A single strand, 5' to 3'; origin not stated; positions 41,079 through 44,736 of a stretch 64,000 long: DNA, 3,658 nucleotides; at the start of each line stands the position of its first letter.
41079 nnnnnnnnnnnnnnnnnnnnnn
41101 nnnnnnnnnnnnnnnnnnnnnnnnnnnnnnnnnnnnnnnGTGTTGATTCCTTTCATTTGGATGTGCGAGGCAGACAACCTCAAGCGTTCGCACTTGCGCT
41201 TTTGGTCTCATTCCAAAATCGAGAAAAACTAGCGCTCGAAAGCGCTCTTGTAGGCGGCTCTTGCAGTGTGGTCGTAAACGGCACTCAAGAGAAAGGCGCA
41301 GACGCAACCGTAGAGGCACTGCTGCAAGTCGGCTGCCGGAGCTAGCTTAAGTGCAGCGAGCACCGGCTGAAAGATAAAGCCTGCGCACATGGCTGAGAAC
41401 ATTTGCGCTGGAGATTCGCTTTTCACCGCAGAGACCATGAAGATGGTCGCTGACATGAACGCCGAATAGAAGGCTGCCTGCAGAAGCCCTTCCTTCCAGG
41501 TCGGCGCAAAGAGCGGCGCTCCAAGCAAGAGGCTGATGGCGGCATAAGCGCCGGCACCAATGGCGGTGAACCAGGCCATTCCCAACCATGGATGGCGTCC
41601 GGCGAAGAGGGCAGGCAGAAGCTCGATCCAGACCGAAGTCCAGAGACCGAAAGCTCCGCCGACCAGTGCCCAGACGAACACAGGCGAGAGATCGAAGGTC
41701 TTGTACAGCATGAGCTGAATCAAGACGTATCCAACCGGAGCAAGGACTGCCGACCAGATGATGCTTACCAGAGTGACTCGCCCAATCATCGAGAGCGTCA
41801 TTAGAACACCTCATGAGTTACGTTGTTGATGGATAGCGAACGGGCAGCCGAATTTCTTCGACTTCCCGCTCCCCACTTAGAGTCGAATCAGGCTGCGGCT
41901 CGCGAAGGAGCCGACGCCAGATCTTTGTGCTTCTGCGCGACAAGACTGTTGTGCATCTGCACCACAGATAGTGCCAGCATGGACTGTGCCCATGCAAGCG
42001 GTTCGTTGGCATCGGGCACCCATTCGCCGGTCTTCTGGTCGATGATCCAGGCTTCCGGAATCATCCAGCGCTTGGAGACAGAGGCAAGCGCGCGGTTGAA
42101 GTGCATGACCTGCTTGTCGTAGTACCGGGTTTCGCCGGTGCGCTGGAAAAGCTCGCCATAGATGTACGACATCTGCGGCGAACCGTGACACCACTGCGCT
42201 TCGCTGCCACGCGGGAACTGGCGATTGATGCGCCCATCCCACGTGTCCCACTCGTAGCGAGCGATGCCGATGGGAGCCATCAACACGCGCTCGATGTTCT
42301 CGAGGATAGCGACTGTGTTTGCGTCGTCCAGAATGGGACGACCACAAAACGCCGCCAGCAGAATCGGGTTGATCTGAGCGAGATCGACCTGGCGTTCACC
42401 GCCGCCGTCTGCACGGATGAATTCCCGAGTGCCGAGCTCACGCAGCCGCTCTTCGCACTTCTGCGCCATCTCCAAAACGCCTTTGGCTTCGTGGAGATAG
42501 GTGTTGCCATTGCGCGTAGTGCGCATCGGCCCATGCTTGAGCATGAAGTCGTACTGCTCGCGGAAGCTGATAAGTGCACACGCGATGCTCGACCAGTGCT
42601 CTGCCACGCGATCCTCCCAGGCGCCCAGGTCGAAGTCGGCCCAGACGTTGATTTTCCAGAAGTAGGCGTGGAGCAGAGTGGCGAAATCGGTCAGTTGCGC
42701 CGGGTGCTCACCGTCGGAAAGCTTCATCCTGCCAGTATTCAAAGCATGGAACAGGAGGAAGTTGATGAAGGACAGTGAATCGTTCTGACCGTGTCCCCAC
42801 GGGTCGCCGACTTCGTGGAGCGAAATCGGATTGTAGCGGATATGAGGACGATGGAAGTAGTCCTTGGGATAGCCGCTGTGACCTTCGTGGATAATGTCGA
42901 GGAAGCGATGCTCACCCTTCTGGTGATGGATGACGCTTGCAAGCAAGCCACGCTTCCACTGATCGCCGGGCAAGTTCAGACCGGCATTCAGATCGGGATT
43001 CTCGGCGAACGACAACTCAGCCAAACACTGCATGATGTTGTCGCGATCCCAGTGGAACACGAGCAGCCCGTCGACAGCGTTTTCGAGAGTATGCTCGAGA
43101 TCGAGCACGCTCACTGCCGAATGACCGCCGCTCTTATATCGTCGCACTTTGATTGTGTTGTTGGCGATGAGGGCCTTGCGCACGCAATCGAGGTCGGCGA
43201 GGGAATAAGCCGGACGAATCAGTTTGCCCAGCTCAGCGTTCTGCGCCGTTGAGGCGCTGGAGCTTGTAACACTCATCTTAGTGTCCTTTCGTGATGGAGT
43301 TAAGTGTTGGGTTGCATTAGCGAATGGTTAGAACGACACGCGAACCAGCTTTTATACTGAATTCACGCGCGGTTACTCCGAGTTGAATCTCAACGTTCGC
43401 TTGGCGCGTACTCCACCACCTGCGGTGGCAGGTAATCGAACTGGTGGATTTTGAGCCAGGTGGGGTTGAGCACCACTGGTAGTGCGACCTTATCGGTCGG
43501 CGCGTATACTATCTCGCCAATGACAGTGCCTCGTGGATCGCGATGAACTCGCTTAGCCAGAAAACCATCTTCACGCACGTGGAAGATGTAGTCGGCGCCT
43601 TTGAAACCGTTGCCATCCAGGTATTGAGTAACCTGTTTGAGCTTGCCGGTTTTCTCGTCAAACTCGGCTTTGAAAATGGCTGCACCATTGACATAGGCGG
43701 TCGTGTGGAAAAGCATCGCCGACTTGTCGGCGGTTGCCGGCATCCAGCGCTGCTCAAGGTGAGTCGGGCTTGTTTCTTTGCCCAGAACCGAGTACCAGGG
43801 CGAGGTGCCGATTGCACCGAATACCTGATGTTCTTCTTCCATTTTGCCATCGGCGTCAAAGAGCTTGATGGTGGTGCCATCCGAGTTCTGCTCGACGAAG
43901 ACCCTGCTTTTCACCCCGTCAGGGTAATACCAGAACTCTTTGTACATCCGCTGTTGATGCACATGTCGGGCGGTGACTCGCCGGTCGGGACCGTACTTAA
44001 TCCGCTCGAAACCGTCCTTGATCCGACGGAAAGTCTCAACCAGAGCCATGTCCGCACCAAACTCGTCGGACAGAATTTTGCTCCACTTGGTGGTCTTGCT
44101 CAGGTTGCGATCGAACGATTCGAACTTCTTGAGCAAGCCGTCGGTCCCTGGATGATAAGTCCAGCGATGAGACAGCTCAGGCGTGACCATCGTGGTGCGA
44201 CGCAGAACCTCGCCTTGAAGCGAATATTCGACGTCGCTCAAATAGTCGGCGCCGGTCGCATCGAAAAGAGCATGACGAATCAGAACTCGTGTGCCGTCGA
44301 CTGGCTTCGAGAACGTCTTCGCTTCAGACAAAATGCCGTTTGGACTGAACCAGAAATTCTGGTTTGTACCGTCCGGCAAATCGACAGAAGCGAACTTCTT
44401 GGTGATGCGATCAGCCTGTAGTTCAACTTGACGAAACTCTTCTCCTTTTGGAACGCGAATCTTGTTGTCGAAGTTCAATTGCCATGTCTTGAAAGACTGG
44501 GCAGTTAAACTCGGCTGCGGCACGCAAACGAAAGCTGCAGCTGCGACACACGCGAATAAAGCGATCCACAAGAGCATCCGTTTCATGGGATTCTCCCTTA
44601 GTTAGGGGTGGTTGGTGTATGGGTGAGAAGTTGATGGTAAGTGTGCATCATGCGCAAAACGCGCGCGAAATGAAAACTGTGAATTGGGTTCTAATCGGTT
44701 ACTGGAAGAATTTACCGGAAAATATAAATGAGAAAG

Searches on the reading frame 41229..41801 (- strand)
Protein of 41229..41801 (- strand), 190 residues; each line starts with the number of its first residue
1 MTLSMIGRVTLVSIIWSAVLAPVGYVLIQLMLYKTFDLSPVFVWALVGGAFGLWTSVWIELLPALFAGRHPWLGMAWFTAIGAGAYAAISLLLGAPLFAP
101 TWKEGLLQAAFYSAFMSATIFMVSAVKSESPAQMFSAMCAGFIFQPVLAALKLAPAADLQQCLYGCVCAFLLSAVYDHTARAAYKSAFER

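Call 3: search_protein_families(library=pfam, proteins=[window:41229-41801:-], max_evalue=1)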
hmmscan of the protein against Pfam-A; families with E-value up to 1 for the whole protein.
window:41229-41801:- (190 aa): 0 families

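Call 4: search_protein_families(library=ncbifam, proteins=[window:41229-41801:-], max_evalue=1)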
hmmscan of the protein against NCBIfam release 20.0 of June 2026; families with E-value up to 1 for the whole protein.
window:41229-41801:- (190 aa): 1 family
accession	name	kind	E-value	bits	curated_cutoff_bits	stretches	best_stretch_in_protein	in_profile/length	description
TIGR01620.2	hyp_HI0043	subfamily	0.69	9.5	160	0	42-92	63-112/329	TIGR01620 family protein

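Call 55: search_solved_structures(query=window:41229-41801:-, max_evalue=10)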
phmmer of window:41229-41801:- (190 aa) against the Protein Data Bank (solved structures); distinct sequences matched with E-value up to 10: 0.
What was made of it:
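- Tried and rejected: F gave nothing (call 55).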

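Call 56: search_protein_families(library=padloc, proteins=[window:41229-41801:-], max_evalue=0.1)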
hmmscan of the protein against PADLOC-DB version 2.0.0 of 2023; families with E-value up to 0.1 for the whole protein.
window:41229-41801:- (190 aa): 0 families

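Call 66: find_homologous_proteins(query=window:41229-41801:-, max_evalue=0.001)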
Query window:41229-41801:- (190 aa): 12 proteins with E <= 0.001 among 2057 candidates.
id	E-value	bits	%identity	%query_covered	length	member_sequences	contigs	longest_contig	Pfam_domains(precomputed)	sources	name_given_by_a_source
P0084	2.1e-116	405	100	100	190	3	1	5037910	-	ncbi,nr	ncbi:MAG: hypothetical protein IPG59_12595 [Candidatus Melainabacteria bacterium]|nr:MAG: hypothetic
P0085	3.0e-105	368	89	100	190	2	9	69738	-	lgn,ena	-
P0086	1.1e-104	367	88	100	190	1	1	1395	-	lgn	-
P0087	3.0e-101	355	86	100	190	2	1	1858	-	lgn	-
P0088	5.1e-100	351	86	100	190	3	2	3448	-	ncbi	-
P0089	7.5e-96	338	85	100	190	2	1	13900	-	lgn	-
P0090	5.7e-88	312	75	100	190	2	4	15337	-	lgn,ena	-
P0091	3.4e-87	309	75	100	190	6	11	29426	-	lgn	-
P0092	1.9e-85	304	76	98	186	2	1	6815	-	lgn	-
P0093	3.1e-80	287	71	100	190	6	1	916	-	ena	-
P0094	3.7e-57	212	56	100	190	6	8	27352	-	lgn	-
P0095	4.4e-51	192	86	56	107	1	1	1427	-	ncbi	-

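Call 77: predict_structure(alignment_id=A6)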
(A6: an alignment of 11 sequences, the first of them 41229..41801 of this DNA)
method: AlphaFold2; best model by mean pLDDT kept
length: 190 residues; sequences in the alignment: 11
mean_pLDDT: 64.4   pTM: 0.56
mean pLDDT of the five models: 64.4, 64.1, 59.2, 55.8, 54.2
residues with pLDDT >= 90: 0; 70-90: 65; 50-70: 91; < 50: 34
segments of 3 or more residues with pLDDT < 50: 126-151, 187-190
pLDDT, mean of each block of 10 residues (from residue 1): 62 66 66 72 67 69 78 82 79 72 75 70 53 45 47 52 58 60 50
secondary structure, 60 per line:
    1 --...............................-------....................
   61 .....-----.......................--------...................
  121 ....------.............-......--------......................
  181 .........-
elements in order: H3-33 H41-65 H71-93 H102-124 H131-143 H145-150 H159-189
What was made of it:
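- Tried and rejected: The AF2 model of F was too uncertain (pLDDT 64) to justify a fold search (call 77).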

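Call 82: search_protein_families(library=phrogs, proteins=[window:41229-41801:-], max_evalue=0.1)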
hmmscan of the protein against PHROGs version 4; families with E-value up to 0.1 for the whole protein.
window:41229-41801:- (190 aa): 0 families

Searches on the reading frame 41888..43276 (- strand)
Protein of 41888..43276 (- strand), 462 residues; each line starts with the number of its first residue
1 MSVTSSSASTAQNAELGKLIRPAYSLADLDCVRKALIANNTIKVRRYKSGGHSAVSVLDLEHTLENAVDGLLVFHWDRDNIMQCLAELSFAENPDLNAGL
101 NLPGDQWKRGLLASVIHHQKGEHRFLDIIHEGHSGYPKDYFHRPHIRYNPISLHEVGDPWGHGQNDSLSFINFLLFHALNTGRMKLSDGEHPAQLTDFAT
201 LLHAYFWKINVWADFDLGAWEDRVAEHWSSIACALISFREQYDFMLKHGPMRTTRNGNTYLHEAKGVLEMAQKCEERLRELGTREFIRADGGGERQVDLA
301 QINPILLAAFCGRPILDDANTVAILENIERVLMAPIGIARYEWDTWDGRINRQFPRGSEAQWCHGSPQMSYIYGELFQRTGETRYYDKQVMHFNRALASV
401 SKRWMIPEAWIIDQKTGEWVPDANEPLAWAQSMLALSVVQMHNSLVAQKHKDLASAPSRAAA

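Call 3: search_protein_families(library=pfam, proteins=[window:41888-43276:-], max_evalue=1)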
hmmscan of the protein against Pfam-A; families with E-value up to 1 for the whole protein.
window:41888-43276:- (462 aa): 1 family
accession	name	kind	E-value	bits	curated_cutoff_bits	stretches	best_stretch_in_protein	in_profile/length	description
PF00723.27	Glyco_hydro_15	-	0.00018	21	22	1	140-291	95-236/427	Glycosyl hydrolases family 15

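Call 4: search_protein_families(library=ncbifam, proteins=[window:41888-43276:-], max_evalue=1)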
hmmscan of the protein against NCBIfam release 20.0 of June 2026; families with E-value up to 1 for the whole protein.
window:41888-43276:- (462 aa): 0 families

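Call 54: search_solved_structures(query=window:41888-43276:-, max_evalue=1)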
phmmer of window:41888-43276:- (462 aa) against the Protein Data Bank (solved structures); distinct sequences matched with E-value up to 1: 1.
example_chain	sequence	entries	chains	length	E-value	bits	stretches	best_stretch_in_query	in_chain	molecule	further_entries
8vb3_A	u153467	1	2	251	0.8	11.9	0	242-313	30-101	Dienelactone hydrolase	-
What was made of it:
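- Tried and rejected: The GH15-like protein gave only a non-significant hit at E 0.8 (call 54).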

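Call 56: search_protein_families(library=padloc, proteins=[window:41888-43276:-], max_evalue=0.1)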
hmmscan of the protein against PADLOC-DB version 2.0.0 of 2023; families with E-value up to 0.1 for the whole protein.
window:41888-43276:- (462 aa): 0 families

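Call 82: search_protein_families(library=phrogs, proteins=[window:41888-43276:-], max_evalue=0.1)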
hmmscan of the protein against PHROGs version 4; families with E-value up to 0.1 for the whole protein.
window:41888-43276:- (462 aa): 1 family
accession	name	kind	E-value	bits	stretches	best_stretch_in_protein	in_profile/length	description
phrog_34118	-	unknown function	0.019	16.5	0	40-73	25-60/109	-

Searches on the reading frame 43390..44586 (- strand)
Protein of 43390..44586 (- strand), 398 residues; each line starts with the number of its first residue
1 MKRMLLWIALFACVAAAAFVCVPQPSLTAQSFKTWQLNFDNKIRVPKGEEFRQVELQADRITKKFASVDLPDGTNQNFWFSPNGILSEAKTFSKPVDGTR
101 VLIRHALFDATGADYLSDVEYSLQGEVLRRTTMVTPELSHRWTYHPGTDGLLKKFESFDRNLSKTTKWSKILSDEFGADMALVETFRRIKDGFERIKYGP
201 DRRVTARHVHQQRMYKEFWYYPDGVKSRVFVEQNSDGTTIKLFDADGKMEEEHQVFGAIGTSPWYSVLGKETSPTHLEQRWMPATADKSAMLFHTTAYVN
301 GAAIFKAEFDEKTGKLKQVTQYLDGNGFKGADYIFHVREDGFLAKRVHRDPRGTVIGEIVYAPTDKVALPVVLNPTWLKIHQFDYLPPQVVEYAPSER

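Call 3: search_protein_families(library=pfam, proteins=[window:43390-44586:-], max_evalue=1)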
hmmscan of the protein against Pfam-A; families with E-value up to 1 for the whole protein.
window:43390-44586:- (398 aa): 3 families
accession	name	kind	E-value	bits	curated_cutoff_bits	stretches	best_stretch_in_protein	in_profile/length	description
PF07661.19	MORN_2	-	0.0078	16.7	29.6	0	241-253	6-18/22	MORN repeat variant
PF11178.13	DUF2963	-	0.015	15.1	22.6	1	305-323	10-28/52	Protein of unknown function (DUF2963)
PF09224.18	DUF1961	-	0.064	13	25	1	244-318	27-103/214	Domain of unknown function (DUF1961)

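Call 4: search_protein_families(library=ncbifam, proteins=[window:43390-44586:-], max_evalue=1)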
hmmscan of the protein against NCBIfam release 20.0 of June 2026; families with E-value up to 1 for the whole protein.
window:43390-44586:- (398 aa): 0 families

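Call 56: search_protein_families(library=padloc, proteins=[window:43390-44586:-], max_evalue=0.1)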
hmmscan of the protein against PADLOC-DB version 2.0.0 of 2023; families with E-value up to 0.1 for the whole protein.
window:43390-44586:- (398 aa): 0 families

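Call 82: search_protein_families(library=phrogs, proteins=[window:43390-44586:-], max_evalue=0.1)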
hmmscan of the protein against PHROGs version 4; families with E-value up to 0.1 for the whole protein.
window:43390-44586:- (398 aa): 0 families
